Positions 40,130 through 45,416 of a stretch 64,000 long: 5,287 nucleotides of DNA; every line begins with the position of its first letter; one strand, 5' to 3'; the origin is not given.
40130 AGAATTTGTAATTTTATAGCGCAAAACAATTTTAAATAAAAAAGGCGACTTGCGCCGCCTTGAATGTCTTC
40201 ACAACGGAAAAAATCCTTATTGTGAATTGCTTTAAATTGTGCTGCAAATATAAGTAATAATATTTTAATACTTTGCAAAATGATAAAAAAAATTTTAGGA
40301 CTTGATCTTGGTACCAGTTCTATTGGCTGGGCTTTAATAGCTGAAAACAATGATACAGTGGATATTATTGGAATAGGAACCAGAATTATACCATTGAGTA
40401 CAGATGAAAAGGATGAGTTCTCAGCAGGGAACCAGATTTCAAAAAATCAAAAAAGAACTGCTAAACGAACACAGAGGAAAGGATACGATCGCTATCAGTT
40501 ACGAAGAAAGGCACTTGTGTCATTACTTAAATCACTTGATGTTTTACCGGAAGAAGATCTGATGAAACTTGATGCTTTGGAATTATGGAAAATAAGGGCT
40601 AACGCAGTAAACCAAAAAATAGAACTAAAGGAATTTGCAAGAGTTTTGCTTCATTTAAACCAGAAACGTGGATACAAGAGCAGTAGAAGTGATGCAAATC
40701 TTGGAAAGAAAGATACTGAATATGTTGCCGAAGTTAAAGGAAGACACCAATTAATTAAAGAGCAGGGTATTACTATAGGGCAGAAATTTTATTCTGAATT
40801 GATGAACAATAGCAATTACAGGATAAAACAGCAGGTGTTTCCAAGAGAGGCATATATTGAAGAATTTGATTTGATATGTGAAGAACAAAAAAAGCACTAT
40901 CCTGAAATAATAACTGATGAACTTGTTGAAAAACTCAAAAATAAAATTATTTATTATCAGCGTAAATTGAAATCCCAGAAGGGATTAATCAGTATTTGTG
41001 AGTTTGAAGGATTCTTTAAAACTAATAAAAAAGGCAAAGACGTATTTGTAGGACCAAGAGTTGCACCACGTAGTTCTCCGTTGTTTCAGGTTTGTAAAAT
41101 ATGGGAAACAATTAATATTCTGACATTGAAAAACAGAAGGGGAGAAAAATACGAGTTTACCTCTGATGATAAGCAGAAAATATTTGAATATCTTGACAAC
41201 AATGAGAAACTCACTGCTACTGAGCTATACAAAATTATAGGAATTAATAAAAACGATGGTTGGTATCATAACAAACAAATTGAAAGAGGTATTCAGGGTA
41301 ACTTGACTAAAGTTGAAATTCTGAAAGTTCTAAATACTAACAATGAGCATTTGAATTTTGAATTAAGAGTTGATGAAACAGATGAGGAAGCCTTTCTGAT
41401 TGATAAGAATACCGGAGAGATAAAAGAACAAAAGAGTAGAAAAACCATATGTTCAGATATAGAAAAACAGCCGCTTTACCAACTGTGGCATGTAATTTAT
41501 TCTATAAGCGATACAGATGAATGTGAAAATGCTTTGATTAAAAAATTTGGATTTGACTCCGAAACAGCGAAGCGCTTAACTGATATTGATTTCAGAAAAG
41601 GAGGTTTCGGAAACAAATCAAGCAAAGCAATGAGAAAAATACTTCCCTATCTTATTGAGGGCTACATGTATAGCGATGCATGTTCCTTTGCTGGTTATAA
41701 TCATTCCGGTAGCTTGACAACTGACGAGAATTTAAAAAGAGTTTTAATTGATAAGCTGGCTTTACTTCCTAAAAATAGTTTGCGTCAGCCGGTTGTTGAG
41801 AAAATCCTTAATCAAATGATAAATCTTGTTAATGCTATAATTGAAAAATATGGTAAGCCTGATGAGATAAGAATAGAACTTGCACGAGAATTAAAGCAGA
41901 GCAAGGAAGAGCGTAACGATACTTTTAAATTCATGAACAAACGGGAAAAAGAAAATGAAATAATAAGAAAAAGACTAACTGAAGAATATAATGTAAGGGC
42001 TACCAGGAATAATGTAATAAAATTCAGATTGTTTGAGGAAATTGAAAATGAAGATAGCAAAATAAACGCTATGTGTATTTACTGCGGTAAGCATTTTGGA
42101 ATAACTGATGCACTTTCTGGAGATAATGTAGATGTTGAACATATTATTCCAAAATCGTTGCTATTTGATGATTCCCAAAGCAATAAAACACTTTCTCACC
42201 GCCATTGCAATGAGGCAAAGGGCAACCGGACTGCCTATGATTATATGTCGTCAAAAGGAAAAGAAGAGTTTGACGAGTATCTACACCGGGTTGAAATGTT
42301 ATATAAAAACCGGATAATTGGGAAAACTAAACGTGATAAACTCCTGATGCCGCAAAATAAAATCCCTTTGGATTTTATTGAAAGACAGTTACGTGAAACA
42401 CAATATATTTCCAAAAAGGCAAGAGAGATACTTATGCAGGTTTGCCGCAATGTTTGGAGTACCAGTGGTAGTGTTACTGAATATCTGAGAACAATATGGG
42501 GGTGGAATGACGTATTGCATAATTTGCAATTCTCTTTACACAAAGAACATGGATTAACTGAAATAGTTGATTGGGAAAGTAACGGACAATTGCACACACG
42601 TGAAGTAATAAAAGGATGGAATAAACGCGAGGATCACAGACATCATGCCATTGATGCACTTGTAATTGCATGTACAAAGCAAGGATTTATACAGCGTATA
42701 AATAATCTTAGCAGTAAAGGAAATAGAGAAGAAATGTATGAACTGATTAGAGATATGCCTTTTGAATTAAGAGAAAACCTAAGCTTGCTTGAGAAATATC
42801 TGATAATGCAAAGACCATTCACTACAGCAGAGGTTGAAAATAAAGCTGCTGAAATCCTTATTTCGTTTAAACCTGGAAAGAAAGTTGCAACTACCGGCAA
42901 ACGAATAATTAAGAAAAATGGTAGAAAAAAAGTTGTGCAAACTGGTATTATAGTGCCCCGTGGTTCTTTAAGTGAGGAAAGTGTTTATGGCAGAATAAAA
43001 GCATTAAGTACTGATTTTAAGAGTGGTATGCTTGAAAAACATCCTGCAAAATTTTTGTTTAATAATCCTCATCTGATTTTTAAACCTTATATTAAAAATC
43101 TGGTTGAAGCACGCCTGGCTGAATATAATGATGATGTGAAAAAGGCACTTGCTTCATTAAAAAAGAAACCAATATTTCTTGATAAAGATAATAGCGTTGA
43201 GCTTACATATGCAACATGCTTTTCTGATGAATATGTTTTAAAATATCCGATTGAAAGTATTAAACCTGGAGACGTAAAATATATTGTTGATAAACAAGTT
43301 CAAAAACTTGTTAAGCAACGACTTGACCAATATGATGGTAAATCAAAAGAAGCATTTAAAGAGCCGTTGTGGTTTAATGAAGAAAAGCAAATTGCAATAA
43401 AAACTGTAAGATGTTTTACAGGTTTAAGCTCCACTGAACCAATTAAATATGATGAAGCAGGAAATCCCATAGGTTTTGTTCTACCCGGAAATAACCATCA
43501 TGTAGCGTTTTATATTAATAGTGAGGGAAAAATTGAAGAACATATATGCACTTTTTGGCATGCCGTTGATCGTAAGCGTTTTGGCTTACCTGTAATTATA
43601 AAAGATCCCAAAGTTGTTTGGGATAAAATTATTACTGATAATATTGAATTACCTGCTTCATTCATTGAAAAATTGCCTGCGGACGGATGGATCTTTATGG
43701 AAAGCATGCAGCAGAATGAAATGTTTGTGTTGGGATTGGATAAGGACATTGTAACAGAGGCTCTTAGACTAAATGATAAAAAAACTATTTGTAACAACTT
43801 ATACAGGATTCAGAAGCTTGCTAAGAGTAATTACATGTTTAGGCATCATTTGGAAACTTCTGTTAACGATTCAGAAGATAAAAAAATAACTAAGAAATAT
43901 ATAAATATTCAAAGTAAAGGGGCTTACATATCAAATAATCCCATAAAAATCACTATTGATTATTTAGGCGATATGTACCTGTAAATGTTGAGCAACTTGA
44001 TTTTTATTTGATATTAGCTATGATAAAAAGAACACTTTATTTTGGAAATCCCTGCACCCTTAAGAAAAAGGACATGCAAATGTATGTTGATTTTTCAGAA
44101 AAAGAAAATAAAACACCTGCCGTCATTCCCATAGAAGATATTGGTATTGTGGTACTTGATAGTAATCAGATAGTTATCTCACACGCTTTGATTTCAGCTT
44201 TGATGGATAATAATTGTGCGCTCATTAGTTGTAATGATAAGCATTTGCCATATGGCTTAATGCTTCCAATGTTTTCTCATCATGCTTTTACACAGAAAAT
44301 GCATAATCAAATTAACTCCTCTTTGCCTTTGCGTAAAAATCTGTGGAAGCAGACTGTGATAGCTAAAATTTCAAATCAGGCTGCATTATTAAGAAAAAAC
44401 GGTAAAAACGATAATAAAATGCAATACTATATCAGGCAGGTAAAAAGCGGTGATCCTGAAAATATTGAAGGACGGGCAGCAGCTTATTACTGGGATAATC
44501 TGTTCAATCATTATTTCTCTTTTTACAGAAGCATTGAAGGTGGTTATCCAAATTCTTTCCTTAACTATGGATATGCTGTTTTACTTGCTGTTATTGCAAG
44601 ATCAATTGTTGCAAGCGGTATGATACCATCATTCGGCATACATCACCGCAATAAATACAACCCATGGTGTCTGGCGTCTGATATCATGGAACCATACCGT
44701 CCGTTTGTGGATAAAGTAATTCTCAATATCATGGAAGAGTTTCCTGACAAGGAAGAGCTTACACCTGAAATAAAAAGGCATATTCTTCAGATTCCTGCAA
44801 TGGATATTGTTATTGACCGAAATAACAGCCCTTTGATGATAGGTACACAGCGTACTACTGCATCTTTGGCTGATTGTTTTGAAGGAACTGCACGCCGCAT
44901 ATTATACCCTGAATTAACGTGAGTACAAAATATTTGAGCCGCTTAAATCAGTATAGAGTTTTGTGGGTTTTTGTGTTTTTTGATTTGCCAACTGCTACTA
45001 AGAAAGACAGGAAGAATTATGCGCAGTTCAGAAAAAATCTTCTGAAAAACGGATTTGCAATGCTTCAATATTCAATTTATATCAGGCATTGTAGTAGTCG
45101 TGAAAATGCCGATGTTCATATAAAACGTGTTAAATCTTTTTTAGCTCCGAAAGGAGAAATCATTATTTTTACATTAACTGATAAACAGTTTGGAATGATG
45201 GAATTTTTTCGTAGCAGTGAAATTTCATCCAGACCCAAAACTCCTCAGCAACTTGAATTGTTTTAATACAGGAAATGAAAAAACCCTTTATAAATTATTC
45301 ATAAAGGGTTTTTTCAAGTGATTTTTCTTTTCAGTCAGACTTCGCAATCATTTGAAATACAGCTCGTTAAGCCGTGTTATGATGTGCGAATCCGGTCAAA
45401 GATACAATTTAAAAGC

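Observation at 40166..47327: Complete compact type II-C CRISPR-Cas9 module: divergent tracrRNA, cas9 (1234 aa), cas1, cas2, 26-repeat array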

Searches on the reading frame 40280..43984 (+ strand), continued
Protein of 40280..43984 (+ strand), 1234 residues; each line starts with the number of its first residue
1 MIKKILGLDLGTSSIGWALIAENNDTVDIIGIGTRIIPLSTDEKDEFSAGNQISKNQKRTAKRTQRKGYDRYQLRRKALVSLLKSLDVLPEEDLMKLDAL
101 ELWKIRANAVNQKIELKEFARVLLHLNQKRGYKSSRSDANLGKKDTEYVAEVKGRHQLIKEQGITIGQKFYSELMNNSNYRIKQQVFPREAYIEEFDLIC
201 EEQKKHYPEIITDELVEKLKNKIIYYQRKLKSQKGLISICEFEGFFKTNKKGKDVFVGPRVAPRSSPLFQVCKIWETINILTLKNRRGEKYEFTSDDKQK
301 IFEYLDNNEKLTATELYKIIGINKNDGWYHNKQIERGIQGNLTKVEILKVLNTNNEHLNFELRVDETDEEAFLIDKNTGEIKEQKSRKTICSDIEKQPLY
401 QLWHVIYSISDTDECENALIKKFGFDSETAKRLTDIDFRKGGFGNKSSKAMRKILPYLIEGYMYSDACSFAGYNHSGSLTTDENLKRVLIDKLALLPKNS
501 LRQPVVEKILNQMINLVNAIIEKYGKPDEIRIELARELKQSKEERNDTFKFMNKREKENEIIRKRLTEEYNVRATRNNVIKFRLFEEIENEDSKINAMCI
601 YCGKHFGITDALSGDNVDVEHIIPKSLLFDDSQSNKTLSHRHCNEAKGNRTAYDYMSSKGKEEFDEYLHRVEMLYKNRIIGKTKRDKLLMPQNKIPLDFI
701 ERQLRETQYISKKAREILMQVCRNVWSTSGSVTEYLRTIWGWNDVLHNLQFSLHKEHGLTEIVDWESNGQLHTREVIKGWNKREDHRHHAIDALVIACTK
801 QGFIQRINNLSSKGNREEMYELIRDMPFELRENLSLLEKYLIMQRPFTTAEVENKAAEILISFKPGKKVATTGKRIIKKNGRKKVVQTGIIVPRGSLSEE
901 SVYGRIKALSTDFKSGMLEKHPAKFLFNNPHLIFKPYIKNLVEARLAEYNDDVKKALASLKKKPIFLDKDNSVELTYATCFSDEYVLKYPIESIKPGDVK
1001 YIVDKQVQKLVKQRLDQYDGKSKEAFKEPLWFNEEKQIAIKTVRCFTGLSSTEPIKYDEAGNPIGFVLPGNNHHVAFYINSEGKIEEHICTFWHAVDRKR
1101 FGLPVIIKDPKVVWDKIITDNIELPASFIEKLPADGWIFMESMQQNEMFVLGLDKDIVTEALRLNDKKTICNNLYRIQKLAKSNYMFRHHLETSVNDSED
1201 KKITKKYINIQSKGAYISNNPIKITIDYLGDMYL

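Call 56: search_protein_families(library=padloc, proteins=[window:40280-43984:+])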
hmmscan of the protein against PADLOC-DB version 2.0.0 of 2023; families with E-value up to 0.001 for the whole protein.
window:40280-43984:+ (1234 aa): 6 families
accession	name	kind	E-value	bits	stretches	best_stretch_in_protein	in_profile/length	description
PDLC01256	Cas9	-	2.2e-79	266.1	1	4-814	2-690/711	"CAS-II-A,CAS-II-B,CAS-II-C; effector__SPE"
PDLC01460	Cas9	-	7.9e-69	230.8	1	3-929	2-765/901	"CAS-II-A,CAS-II-B,CAS-II-C; effector__SPE"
PDLC00973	Cas9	-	4e-68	228.7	1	4-815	2-797/830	CRISPR subtype II RNA-guided endonuclease Cas9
PDLC00975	Cas9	-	7.2e-45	151.7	2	427-809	428-783/1120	Cas9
PDLC01580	Cas9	-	1.1e-15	54.8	1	503-723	735-943/1329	"CAS-II-A,CAS-II-B,CAS-II-C; effector__SPE"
PDLC00325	PtuB1|PtuB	-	1.4e-06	26.1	1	596-658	51-111/213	Unknown function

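Call 71: search_protein_families(library=phrogs, proteins=[L085:10179-10415:+], max_evalue=0.1)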
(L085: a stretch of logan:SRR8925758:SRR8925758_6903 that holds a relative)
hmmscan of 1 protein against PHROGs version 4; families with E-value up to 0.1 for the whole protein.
L085:10179-10415:+ (78 aa): 1 family
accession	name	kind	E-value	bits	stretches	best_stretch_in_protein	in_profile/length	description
phrog_17291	-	unknown function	0.059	14.5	1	7-48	69-110/127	-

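Call 72: search_protein_families(library=pfam, proteins=[L085:10179-10415:+], max_evalue=0.1)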
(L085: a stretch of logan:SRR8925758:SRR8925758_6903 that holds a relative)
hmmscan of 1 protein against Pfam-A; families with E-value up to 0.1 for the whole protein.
L085:10179-10415:+ (78 aa): 0 families

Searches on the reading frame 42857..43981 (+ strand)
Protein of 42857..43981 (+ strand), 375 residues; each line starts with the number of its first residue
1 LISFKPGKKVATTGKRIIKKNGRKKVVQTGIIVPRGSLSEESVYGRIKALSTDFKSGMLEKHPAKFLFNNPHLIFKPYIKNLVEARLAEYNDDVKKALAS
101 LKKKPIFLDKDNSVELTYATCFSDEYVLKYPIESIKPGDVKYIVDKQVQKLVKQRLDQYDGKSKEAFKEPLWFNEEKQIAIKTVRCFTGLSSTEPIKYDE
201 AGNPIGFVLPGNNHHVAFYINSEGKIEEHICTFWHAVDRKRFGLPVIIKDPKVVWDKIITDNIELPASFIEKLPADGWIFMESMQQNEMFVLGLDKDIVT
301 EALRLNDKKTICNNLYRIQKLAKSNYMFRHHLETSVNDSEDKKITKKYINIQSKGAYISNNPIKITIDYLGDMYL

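Call 65: predict_structure(alignment_id=A3)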
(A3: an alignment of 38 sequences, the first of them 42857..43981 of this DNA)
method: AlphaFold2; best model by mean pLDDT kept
length: 375 residues; sequences in the alignment: 38
mean_pLDDT: 82.7   pTM: 0.51
mean pLDDT of the five models: 82.7, 81.3, 81.1, 76.8, 72.6
residues with pLDDT >= 90: 183; 70-90: 123; 50-70: 46; < 50: 23
segments of 3 or more residues with pLDDT < 50: 1-9, 34-43, 209-212
pLDDT, mean of each block of 10 residues (from residue 1): 39 61 68 47 66 78 93 94 96 94 92 93 80 87 90 95 90 92 79 58 58 77 92 75 88 93 84 92 90 96 95 92 85 80 86 90 91 90
secondary structure, 60 per line:
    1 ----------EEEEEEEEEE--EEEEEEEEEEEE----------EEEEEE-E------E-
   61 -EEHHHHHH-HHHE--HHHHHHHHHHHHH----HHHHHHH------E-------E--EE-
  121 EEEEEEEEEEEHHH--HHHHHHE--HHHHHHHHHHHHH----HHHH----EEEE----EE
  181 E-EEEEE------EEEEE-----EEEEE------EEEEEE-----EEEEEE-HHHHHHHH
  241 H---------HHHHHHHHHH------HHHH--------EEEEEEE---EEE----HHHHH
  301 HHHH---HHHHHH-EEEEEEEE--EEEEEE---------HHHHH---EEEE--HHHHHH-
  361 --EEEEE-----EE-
elements in order: E11-20 E23-34 E45-50 H64-69 H77-89 H94-100 E121-131 H137-142 H146-158 H163-166 E171-174 E179-181 E183-187 E194-198 E204-208 E215-220 E226-231 H233-241 H251-260 H267-270 E279-285 E289-291 H296-304 H308-313 E315-322 E325-330 H340-344 E348-351 H354-359 E363-367

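Call 69: fold_search(model_id=the predicted structure, library=pdb)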
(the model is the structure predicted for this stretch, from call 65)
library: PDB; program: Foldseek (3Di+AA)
matches with E <= 10: 141; with E <= 0.001: 40
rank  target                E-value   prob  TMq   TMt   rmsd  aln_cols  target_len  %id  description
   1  8wmm_A                5.5e-10  1.00  0.38  0.15  10.9       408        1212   14  Structure of CbCas9-PcrIIC1 complex bound to 28-bp DNA substrate (20-nt complementary) (released 2024-06-05)
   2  8wr4_B                6.5e-10  1.00  0.35  0.13  11.4       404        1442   15  Structure of CbCas9-PcrIIC1 complex bound to 62-bp DNA substrate (non-targeting complex) (released 2024-06-05)
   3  8iyq_A                7.3e-10  1.00  0.38  0.15  10.8       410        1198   15  Structure of CbCas9 bound to 20-nucleotide complementary DNA substrate (released 2024-06-05)
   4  6je3_A                4.2e-08  1.00  0.32  0.16   7.6       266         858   15  Crystal structure of Nme2Cas9 in complex with sgRNA and target DNA (AGGCCC PAM) with 5 nt overhang (released 2019-11-06)
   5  6jfu_A                2.2e-07  1.00  0.33  0.16   7.8       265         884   12  Crystal structure of Nme2Cas9 in complex with sgRNA and target DNA (AGGCCC PAM) (released 2019-11-06)
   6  6je4_K                3.5e-07  1.00  0.36  0.15   7.4       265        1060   17  Crystal structure of Nme1Cas9-sgRNA-dsDNA dimer mediated by double protein inhibitor AcrIIC3 monomers (released 2019-11-06)
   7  6je4_E                4.9e-07  1.00  0.34  0.14   7.4       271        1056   16  Crystal structure of Nme1Cas9-sgRNA-dsDNA dimer mediated by double protein inhibitor AcrIIC3 monomers (released 2019-11-06)
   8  9auf_A                4.9e-07  1.00  0.29  0.28  27.6       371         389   12  Cas9d 20bp R-loop Complex (released 2025-01-15)
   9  8hnt_A                6.4e-07  1.00  0.33  0.15   6.8       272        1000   17  Crystal structure of anti-CRISPR protein AcrIIC4 bound to HpaCas9-sgRNA surveillance complex (released 2023-07-19)
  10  6je4_O                7.2e-07  1.00  0.36  0.15   8.0       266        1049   17  Crystal structure of Nme1Cas9-sgRNA-dsDNA dimer mediated by double protein inhibitor AcrIIC3 monomers (released 2019-11-06)
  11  6kc8_A                7.2e-07  1.00  0.34  0.15   7.7       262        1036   16  Crystal structure of WT Nme1Cas9 in complex with sgRNA and target DNA (ATATGATT PAM) in post-cleavage state (released 2019-11-06)
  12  8hj4_A                1.1e-06  1.00  0.34  0.15   7.8       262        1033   16  CryoEM structure of an anti-CRISPR protein AcrIIC5 bound to Nme1Cas9-sgRNA complex (released 2023-01-25)
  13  6je4_A                1.2e-06  1.00  0.35  0.15   7.4       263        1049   16  Crystal structure of Nme1Cas9-sgRNA-dsDNA dimer mediated by double protein inhibitor AcrIIC3 monomers (released 2019-11-06)
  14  8uzb_A                1.3e-06  1.00  0.36  0.17   7.5       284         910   13  Cryo-EM structure of iGeoCas9 in complex with sgRNA and target DNA (released 2024-05-29)
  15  6jdv_A                1.7e-06  1.00  0.35  0.15   7.7       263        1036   16  Crystal structure of Nme1Cas9 in complex with sgRNA and target DNA (ATATGATT PAM) in catalytic state (released 2019-11-06)
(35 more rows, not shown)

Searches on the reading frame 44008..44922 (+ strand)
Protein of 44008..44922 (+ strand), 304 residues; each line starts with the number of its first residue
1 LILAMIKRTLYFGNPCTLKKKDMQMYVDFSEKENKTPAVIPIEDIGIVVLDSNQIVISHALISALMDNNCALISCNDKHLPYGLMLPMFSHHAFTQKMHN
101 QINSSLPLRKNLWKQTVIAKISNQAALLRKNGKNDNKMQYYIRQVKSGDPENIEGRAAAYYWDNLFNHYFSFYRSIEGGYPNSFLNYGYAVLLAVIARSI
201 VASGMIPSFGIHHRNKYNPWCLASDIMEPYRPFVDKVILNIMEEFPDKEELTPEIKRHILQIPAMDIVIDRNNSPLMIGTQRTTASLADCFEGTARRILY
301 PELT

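Call 9: search_protein_families(library=pfam, proteins=[window:44008-44922:+])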
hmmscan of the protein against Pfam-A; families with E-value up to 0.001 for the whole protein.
window:44008-44922:+ (304 aa): 1 family
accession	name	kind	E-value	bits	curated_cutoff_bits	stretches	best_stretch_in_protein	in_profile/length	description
PF01867.21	Cas_Cas1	-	7.6e-28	97.9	22.3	1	15-243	7-251/283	CRISPR associated protein Cas1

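Call 10: search_protein_families(library=ncbifam, proteins=[window:44008-44922:+])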
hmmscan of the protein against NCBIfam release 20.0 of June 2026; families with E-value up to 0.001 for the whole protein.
window:44008-44922:+ (304 aa): 9 families
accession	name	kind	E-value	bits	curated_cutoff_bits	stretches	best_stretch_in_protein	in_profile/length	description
TIGR03639.1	cas1_NMENI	exception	2e-84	283.2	120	1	7-287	1-277/278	type II CRISPR-associated endonuclease Cas1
TIGR00287.1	cas1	equivalog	4.6e-26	91.7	71.7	1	9-257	1-270/327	CRISPR-associated endonuclease Cas1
NF049935.1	cas4g_cas1g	exception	8.1e-17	60.9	560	1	16-243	224-469/546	CRISPR-associated endonuclease Cas4g/Cas1g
TIGR04093.1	cas1_CYANO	exception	4.9e-16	58.6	385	1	9-243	2-257/334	type I-D CRISPR-associated endonuclease Cas1d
TIGR03641.1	cas1_HMARI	exception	1.1e-09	38.1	304.1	1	9-244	2-248/324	type I-B CRISPR-associated endonuclease Cas1b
TIGR03640.1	cas1_DVULG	exception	2.2e-09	37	385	1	9-242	5-262/340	type I-C CRISPR-associated endonuclease Cas1c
TIGR04329.1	cas1_PREFRAN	exception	3e-09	36.4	300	1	112-241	107-249/317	type V CRISPR-associated endonuclease Cas1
TIGR03983.1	cas1_MYXAN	equivalog_domain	8e-07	28.3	358.05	1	182-240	207-266/347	type I-MYXAN CRISPR-associated endonuclease Cas1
TIGR03638.1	cas1_ECOLI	exception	3.1e-06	26.6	215.6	0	180-221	171-212/269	type I-E CRISPR-associated endonuclease Cas1e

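Call 56: search_protein_families(library=padloc, proteins=[window:44020-44922:+])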
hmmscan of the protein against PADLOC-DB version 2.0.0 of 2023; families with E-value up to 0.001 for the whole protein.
window:44020-44922:+ (300 aa): 28 families (the best 25 are shown)
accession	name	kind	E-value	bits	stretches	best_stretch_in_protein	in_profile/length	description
PDLC02061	Cas1_II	-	3e-108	359.7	1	1-297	30-303/335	-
PDLC00926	Cas1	-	5.1e-85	283.2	1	3-283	1-277/278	"CRISPR-associated endonuclease Cas1, subtype II/NMENI"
PDLC01333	Cas1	-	8.3e-80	266.1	1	3-282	1-269/270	"CAS-I,CAS-II,CAS-III,CAS-IV,CAS-V,CAS-VI; acquisition_1"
PDLC01741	Cas1_IIIa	-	3.8e-50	168.9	1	23-297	20-294/301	-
PDLC01248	Cas1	-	8.5e-49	164.6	1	4-257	1-257/289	"CAS-I,CAS-II,CAS-III,CAS-IV,CAS-V,CAS-VI; acquisition_1"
PDLC01449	Cas1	-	1.4e-44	150.4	1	4-257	2-245/285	"CAS-I,CAS-II,CAS-III,CAS-IV,CAS-V,CAS-VI; acquisition_1"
PDLC00928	Cas1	-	1.5e-38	130.6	1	4-253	1-274/315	Cas1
PDLC01608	Cas1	-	1.2e-28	98.4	1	9-239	5-244/276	"CAS-I,CAS-II,CAS-III,CAS-IV,CAS-V,CAS-VI; acquisition_1"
PDLC00927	Cas1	-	1.2e-26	91.8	1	5-253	1-270/327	CRISPR-associated endonuclease Cas1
PDLC01249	Cas1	-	2.2e-26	90.9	1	6-239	1-237/246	"CAS-I,CAS-II,CAS-III,CAS-IV,CAS-V,CAS-VI; acquisition_1"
PDLC01747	Cas1g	-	9.9e-24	81.8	1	16-239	211-446/523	-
PDLC02062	Cas1_II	-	1.3e-23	81.8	1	28-257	24-270/317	-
PDLC02063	Cas1_IIIb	-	5.1e-20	69.5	1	50-239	353-551/617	-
PDLC02066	Cas1b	-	7.1e-20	69.6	1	90-251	106-269/322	-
PDLC02064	Cas1a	-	6e-19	66.7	1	26-244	23-235/277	-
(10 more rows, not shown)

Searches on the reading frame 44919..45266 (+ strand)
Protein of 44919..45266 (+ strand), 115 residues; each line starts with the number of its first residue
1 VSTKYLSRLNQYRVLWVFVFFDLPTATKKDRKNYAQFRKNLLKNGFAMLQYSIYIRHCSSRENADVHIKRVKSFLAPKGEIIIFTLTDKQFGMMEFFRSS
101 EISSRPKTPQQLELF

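Call 9: search_protein_families(library=pfam, proteins=[window:44919-45266:+])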
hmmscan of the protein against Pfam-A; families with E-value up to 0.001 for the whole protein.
window:44919-45266:+ (115 aa): 2 families
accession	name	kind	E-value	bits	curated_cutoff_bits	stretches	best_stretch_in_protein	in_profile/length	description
PF09827.14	CRISPR_Cas2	-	2.8e-19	69.5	23.8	1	16-94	2-74/74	CRISPR associated protein Cas2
PF20803.2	PaaX_M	-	4e-07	30.5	24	1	16-71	8-60/83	PaaX protein central Cas2-like domain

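Call 10: search_protein_families(library=ncbifam, proteins=[window:44919-45266:+])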
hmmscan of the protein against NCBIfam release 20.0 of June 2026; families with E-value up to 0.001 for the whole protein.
window:44919-45266:+ (115 aa): 1 family
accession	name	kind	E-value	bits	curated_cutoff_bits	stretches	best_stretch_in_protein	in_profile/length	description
TIGR01573.1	cas2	equivalog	4.4e-20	71.8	24.5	1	17-103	3-87/96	CRISPR-associated endonuclease Cas2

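Call 56: search_protein_families(library=padloc, proteins=[window:44919-45266:+])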
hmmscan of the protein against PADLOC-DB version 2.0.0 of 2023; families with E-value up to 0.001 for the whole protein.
window:44919-45266:+ (115 aa): 13 families
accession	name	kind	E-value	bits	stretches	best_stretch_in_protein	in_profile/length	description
PDLC02068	Cas2_II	-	1.1e-45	152.7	1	6-115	15-119/137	-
PDLC02072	Cas2_II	-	1.6e-34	116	1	10-81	1-72/72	-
PDLC02069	Cas2_II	-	6.7e-29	98.9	1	16-110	2-95/130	-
PDLC01459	Cas2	-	1.4e-27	94.3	1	12-100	3-91/105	"CAS-I,CAS-II,CAS-III,CAS-IV,CAS-V,CAS-VI; acquisition_2"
PDLC01591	Cas2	-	1e-26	91.3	1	17-101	3-87/101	"CAS-I,CAS-II,CAS-III,CAS-IV,CAS-V,CAS-VI; acquisition_2"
PDLC02073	Cas2_II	-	1.6e-21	74.6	1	12-56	3-47/49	-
PDLC00935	Cas2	-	1.2e-20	71.8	1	17-103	3-87/96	CRISPR-associated endonuclease Cas2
PDLC01649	Cas2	-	1.1e-18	65.3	1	16-91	2-70/70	"CAS-I,CAS-II,CAS-III,CAS-IV,CAS-V,CAS-VI; acquisition_2"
PDLC01251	Cas2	-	2.1e-17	61.2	1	17-95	3-73/84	"CAS-I,CAS-II,CAS-III,CAS-IV,CAS-V,CAS-VI; acquisition_2"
PDLC02071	Cas2_II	-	3.7e-15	53.8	1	21-97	2-78/97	-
PDLC01748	Cas2_IIIa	-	6.6e-11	40.6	1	16-89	2-68/88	-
PDLC01525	Cas2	-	7.1e-05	21.5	1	17-104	3-84/90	"CAS-I,CAS-II,CAS-III,CAS-IV,CAS-V,CAS-VI; acquisition_2"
PDLC01443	Cas2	-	0.00039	18.9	1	29-93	11-71/86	"CAS-I,CAS-II,CAS-III,CAS-IV,CAS-V,CAS-VI; acquisition_2"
